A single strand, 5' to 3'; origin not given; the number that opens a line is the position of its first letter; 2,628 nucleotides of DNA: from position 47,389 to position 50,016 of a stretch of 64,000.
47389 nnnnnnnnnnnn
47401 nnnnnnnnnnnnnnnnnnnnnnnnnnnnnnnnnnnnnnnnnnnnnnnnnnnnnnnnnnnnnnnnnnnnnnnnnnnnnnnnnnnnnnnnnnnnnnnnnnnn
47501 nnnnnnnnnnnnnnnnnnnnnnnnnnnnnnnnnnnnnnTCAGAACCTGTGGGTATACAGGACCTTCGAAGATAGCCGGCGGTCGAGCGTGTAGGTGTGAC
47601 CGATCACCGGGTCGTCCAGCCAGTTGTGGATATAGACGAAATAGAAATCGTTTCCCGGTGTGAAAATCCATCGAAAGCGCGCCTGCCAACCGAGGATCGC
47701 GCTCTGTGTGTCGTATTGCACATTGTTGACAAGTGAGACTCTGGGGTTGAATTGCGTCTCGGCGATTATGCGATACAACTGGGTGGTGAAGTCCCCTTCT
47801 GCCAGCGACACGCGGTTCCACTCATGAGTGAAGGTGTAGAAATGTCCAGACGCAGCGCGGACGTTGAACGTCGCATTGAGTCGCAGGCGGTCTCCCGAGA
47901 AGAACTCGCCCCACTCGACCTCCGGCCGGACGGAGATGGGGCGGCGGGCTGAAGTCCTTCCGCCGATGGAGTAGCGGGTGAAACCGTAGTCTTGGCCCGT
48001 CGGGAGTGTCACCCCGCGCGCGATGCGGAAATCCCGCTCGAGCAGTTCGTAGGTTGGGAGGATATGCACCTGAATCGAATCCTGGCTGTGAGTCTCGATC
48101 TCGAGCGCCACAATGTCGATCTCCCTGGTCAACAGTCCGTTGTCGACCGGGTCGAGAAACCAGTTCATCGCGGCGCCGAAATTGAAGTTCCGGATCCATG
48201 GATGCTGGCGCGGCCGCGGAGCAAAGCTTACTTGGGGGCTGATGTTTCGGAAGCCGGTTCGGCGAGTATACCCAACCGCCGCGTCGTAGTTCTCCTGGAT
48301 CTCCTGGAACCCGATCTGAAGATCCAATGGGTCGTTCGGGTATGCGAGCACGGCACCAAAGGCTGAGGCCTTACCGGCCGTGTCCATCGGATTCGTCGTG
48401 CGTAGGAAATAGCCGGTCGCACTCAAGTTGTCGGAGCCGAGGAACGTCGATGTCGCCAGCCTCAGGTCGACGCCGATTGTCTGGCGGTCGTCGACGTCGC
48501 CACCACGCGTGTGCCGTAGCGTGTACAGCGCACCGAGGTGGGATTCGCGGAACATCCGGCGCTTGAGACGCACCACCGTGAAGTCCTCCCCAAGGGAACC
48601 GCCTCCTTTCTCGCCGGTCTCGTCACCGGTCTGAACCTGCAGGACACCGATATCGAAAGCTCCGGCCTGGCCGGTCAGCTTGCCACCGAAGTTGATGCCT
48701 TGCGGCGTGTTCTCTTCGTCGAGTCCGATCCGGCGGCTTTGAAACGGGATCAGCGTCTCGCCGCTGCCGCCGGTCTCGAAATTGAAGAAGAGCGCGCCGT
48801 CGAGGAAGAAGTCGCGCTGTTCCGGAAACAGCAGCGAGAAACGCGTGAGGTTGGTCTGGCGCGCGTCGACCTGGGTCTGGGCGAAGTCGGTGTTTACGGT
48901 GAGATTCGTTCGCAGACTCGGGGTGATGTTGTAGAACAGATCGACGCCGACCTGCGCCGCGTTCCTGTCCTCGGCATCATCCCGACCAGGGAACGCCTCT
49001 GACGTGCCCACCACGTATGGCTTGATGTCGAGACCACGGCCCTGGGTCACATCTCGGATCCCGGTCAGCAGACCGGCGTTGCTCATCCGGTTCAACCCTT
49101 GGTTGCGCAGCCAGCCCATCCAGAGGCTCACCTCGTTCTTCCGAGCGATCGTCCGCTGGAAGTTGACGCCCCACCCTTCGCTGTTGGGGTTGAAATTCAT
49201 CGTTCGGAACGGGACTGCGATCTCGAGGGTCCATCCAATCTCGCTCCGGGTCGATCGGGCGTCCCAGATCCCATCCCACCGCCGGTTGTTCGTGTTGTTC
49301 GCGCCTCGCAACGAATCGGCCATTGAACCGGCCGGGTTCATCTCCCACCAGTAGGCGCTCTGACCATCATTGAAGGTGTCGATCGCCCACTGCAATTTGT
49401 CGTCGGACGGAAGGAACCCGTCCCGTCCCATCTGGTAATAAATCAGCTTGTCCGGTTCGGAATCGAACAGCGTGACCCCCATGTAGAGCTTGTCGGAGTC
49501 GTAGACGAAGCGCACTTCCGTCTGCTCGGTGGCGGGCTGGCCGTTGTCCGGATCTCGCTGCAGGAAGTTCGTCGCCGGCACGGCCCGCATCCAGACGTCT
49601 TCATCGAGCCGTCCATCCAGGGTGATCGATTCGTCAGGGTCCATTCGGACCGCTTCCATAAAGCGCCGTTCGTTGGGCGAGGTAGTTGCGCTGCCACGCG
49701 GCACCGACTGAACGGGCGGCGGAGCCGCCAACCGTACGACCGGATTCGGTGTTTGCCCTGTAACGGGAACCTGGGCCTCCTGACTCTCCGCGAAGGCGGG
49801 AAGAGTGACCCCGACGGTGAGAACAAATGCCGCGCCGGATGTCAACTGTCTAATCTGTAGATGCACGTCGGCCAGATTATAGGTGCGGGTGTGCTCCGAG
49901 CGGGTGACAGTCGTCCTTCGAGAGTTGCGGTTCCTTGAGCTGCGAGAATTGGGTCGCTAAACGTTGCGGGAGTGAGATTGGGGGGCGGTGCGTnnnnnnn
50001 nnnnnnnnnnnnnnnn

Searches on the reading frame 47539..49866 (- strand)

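Call 12: search_protein_families(library=pfam, proteins=[window:47539-49866:-], max_evalue=0.01)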
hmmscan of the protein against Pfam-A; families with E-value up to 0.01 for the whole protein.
window:47539-49866:- (775 aa): 2 families
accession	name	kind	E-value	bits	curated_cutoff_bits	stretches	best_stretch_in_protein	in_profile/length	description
PF19313.5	DUF5916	-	4.6e-11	42.6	22.6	1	279-383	5-97/572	Domain of unknown function (DUF5916)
PF06452.16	CBM9_1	-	8.7e-06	26.2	23.4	1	83-252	1-163/185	Carbohydrate family 9 binding domain-like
